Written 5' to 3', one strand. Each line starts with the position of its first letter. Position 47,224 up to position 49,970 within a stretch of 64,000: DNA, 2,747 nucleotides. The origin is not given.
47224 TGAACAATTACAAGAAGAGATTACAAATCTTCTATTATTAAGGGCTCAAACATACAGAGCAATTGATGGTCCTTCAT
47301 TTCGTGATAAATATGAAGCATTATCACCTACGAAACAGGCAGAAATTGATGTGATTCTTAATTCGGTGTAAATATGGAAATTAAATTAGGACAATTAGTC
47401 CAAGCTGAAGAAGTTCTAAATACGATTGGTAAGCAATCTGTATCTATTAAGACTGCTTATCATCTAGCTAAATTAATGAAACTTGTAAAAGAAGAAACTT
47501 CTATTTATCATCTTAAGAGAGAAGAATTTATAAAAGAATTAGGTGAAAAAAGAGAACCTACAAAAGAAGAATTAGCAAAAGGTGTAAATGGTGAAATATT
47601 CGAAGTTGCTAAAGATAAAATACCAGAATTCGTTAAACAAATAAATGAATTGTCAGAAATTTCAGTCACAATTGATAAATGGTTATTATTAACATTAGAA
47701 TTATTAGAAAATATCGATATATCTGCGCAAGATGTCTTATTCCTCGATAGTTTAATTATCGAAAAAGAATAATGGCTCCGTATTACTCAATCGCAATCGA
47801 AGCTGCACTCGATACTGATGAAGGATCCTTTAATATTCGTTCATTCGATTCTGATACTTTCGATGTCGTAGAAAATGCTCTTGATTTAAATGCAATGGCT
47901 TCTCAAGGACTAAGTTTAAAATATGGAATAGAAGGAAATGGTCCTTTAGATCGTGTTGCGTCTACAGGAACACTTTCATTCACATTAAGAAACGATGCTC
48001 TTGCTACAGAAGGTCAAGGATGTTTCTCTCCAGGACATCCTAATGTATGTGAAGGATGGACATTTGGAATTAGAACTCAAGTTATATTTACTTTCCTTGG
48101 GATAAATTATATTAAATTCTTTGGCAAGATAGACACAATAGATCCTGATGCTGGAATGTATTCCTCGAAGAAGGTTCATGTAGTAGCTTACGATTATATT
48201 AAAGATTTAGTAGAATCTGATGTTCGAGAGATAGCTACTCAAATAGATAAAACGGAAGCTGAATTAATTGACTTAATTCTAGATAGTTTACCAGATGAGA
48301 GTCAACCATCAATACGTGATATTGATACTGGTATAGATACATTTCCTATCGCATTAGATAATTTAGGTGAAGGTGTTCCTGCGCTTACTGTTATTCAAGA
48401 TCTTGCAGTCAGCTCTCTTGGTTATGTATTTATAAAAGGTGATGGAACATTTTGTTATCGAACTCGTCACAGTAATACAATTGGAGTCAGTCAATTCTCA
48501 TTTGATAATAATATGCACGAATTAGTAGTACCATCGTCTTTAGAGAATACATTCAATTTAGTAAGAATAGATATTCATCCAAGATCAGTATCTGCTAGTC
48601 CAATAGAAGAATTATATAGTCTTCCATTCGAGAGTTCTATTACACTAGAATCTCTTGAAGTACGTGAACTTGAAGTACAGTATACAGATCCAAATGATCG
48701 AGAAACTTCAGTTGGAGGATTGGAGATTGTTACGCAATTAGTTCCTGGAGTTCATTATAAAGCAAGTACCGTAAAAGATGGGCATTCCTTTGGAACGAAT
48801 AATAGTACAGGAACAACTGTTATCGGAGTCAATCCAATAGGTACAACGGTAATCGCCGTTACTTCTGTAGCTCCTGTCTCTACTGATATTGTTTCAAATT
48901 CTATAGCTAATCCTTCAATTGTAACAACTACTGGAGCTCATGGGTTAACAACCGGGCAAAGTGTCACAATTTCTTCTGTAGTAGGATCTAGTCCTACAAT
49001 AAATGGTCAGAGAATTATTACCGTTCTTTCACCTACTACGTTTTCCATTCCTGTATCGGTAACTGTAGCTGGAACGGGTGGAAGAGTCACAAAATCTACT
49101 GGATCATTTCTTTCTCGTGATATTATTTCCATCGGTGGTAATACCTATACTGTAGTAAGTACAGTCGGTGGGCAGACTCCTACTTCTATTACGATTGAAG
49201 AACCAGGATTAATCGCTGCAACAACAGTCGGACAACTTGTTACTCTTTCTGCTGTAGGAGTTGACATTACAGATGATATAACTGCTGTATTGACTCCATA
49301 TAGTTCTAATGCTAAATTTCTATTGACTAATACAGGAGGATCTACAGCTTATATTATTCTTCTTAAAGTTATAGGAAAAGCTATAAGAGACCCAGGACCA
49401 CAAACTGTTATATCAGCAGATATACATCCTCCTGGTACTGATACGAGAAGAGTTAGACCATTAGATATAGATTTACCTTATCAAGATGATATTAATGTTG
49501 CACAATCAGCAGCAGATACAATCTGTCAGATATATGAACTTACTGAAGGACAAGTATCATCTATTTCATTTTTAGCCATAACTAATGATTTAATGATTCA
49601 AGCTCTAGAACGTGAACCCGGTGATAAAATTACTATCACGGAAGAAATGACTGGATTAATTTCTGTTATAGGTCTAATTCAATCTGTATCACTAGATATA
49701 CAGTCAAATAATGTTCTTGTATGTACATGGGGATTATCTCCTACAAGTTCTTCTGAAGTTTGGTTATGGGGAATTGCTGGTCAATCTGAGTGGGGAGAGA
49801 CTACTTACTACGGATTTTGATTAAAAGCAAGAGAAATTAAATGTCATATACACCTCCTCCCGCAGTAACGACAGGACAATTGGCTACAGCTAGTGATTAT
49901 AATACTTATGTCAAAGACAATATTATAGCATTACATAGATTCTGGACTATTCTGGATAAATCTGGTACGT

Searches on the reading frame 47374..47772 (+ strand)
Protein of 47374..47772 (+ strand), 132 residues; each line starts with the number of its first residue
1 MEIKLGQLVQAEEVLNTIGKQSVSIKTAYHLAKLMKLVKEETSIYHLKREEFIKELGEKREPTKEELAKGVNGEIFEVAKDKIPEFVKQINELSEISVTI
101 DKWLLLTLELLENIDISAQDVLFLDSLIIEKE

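Call 8: search_protein_families(library=phrogs, proteins=[window:47374-47772:+], max_evalue=0.01)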
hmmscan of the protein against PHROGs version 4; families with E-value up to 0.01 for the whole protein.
window:47374-47772:+ (132 aa): 1 family
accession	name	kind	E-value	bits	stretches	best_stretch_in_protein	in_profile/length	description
phrog_1401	-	unknown function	2e-10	41.7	1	1-129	3-133/140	-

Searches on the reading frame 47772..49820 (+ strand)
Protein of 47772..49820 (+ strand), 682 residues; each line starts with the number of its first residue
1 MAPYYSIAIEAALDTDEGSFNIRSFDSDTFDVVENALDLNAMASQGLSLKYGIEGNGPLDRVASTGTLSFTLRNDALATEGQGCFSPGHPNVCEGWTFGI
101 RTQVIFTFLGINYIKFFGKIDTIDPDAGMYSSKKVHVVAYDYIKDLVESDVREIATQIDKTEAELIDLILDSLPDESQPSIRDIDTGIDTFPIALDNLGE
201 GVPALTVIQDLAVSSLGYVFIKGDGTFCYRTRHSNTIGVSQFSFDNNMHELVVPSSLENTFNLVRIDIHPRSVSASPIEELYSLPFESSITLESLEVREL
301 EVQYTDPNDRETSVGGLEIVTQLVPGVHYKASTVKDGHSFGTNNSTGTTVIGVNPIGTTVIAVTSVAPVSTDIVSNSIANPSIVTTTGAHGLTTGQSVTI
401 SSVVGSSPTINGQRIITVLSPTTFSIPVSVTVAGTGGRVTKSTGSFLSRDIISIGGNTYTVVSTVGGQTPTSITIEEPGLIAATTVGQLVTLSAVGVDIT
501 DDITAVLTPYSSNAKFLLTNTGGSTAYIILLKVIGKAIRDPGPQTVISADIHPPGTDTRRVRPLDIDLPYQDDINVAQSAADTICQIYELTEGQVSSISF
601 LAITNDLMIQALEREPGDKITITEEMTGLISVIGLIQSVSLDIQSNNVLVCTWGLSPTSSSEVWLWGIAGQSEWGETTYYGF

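Call 8: search_protein_families(library=phrogs, proteins=[window:47772-49820:+], max_evalue=0.01)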
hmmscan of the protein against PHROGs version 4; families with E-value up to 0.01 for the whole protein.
window:47772-49820:+ (682 aa): 0 families

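Call 99: search_protein_families(library=pfam, proteins=[window:47772-49820:+], max_evalue=0.01)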
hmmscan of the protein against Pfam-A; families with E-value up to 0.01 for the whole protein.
window:47772-49820:+ (682 aa): 1 family
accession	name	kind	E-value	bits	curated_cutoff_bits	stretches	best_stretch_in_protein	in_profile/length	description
PF16190.11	E1_FCCH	-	4.6e-06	27.1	29.5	1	380-427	2-52/70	Ubiquitin-activating enzyme E1 FCCH domain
